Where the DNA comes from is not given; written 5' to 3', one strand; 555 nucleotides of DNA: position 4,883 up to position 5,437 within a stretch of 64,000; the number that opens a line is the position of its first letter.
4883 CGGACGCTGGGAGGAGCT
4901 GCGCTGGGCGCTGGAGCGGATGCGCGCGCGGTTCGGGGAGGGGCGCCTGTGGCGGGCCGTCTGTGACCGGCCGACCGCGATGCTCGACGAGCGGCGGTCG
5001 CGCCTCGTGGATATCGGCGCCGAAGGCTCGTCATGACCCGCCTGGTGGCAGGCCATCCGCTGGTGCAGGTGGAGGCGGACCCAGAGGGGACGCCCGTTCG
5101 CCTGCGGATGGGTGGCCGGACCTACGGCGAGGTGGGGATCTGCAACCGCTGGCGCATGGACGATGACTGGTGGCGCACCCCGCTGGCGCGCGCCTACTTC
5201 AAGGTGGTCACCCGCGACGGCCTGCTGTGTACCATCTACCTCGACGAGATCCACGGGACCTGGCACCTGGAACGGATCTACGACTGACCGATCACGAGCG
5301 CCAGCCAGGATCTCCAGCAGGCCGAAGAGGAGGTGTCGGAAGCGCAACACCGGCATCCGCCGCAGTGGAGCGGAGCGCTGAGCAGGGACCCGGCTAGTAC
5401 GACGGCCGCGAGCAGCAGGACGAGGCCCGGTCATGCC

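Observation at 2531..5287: LexA-regulated imuA-imuB mutagenesis cassette with a complete type II toxin-antitoxin pair inserted between imuA and imuB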

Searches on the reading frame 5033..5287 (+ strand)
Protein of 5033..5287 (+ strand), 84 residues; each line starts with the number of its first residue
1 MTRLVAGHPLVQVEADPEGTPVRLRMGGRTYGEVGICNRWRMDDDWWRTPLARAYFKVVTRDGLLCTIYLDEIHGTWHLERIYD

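Call 8: search_protein_families(library=pfam, proteins=[window:5033-5284:+], max_evalue=0.1)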
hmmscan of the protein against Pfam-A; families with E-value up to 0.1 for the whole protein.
window:5033-5284:+ (84 aa): 1 family
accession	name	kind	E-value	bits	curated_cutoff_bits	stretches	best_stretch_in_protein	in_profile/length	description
PF20114.4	DUF6504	-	0.042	14.5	24.2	1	18-82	24-101/103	Domain of unknown function (DUF6504)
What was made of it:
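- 5033..5287 (+): 84-aa DUF6504-like ORF (ImuB C-terminal module encoded separately; ATGA overlap with the imuB stop). Weak Pfam DUF6504 match (call 8).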

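Call 9: find_encoding_contigs(protein=window:5033-5287:+, flank=6000, max_places=8)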
Protein window:5033-5287:+ (84 aa): no gene with exactly this product is on record in the collection.

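Call 36: search_protein_families(library=ncbifam, proteins=[window:5033-5284:+], max_evalue=0.01)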
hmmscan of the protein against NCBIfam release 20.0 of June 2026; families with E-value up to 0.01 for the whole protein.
window:5033-5284:+ (84 aa): 0 families

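Call 60: find_homologous_proteins(query=window:5033-5284:+, max_evalue=0.001)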
Query window:5033-5284:+ (84 aa): 68 proteins with E <= 0.001 among 68 candidates.
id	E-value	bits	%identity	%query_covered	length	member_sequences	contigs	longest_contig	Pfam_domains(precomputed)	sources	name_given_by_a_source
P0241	3.9e-47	175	88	100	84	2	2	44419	-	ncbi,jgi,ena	jgi:hypothetical protein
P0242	9.9e-45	168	83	100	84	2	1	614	-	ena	-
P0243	1.0e-44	168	83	100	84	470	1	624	-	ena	-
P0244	8.8e-44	165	80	100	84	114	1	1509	-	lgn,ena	-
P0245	5.2e-43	162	80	100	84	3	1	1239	-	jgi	jgi:hypothetical protein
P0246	2.3e-42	160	76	100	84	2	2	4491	-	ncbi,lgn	ncbi:MAG: hypothetical protein ACRDHD_08530 [Candidatus Limnocylindria bacterium]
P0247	5.8e-42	159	79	100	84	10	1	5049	-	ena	-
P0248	6.3e-42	159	76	100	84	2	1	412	-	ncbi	-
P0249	1.5e-41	158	81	100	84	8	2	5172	-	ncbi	-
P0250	2.5e-41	157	79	100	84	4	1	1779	-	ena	-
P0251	3.9e-41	156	77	100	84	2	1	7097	-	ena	-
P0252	4.5e-41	156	77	100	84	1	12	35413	-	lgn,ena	-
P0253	7.7e-41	155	77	100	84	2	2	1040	-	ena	-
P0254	8.0e-41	155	76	100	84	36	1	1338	-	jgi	-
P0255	2.0e-40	154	74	100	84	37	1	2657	-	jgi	-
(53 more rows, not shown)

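Call 69: search_protein_representatives(alignment_id=A3)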
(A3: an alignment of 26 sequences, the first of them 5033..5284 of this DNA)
Query: 26 sequences, 84 profile positions. Proteins with E-value up to 0.001 (for the whole library): 836; up to 1e-10: 121; up to 1e-30: 3. The best 150 are listed.
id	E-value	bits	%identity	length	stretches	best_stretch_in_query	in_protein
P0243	7.6e-47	173.3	-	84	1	1-84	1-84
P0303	6.6e-35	135.0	-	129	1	16-84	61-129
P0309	1.2e-31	124.6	-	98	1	1-65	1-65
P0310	1.0e-27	112.0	-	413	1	28-84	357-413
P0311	6.9e-27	109.3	-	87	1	1-62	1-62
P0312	4.2e-26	106.8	-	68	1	35-84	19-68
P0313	3.4e-24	100.7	-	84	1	1-84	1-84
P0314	2.8e-22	94.6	-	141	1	1-84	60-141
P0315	4.1e-22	94.0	-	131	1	1-54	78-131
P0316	4.7e-22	93.8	-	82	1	1-84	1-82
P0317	1.4e-20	89.1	-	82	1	1-84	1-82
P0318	8.1e-20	86.7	-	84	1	1-84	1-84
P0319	8.2e-20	86.7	-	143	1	1-84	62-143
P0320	1.1e-19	86.3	-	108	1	42-84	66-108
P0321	1.1e-19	86.2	-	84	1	1-84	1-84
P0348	8.5e-14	67.4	-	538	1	8-84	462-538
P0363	7.3e-13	64.4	-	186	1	1-75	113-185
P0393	1.4e-11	60.2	-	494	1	3-84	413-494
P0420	7.2e-11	58.0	-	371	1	5-84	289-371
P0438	1.7e-10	56.8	-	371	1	7-84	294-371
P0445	3.0e-10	56.0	-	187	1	8-84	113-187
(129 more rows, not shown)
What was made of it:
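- Tried and rejected: The exhaustive profile search was needed to find ImuB fusions (call 69).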

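Call 70: search_protein_families(library=pfam, proteins=[P0348, P0393, P0420, P0438, P0310, P0363, P0445], max_evalue=0.01)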
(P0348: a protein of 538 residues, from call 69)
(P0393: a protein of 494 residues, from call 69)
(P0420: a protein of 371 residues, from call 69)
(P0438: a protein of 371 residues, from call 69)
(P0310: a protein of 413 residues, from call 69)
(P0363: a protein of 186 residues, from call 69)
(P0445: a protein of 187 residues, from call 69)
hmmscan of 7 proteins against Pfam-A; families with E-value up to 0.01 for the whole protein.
P0348 (538 aa): 2 families
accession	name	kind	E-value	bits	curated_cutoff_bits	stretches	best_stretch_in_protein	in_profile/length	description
PF00817.25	IMS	-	8.4e-27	94.3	23.2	2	11-98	6-93/148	impB/mucB/samB family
PF11799.13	IMS_C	-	1.7e-06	28.8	20.7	1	285-357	15-86/109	impB/mucB/samB family C-terminal domain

P0393 (494 aa): 3 families
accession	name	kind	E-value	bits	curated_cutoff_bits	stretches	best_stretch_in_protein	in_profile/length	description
PF00817.25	IMS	-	7.2e-11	42.6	23.2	1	7-163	3-147/148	impB/mucB/samB family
PF20114.4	DUF6504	-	1e-05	26.1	24.2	1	415-482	11-84/103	Domain of unknown function (DUF6504)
PF11799.13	IMS_C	-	0.00027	21.8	20.7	1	255-358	7-109/109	impB/mucB/samB family C-terminal domain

P0420 (371 aa): 1 family
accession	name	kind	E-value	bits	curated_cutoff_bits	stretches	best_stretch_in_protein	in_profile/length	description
PF00154.27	RecA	-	5.1e-10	39.7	27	1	8-140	4-130/262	recA bacterial DNA recombination protein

P0438 (371 aa): 1 family
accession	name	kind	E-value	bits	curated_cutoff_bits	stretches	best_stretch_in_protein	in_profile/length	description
PF20114.4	DUF6504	-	1.5e-06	28.8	24.2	1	300-359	19-84/103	Domain of unknown function (DUF6504)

P0310 (413 aa): 1 family
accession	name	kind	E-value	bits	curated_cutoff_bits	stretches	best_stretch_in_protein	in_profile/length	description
PF00817.25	IMS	-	0.00033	21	23.2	1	5-68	83-147/148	impB/mucB/samB family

P0363 (186 aa): 0 families

P0445 (187 aa): 0 families
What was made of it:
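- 5033..5287 (+): Some are fused to the C-terminus of IMS+IMS_C proteins (P0348, P0393), and one is fused to a RecA-like protein (P0420) (calls 69, 70).
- On DUF6504 / ImuB C-terminal domain: A profile of the family finds C-terminal fusions to IMS+IMS_C proteins, and these fusions pass DUF6504's own threshold (P0393 and P0438; calls 69, 70).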
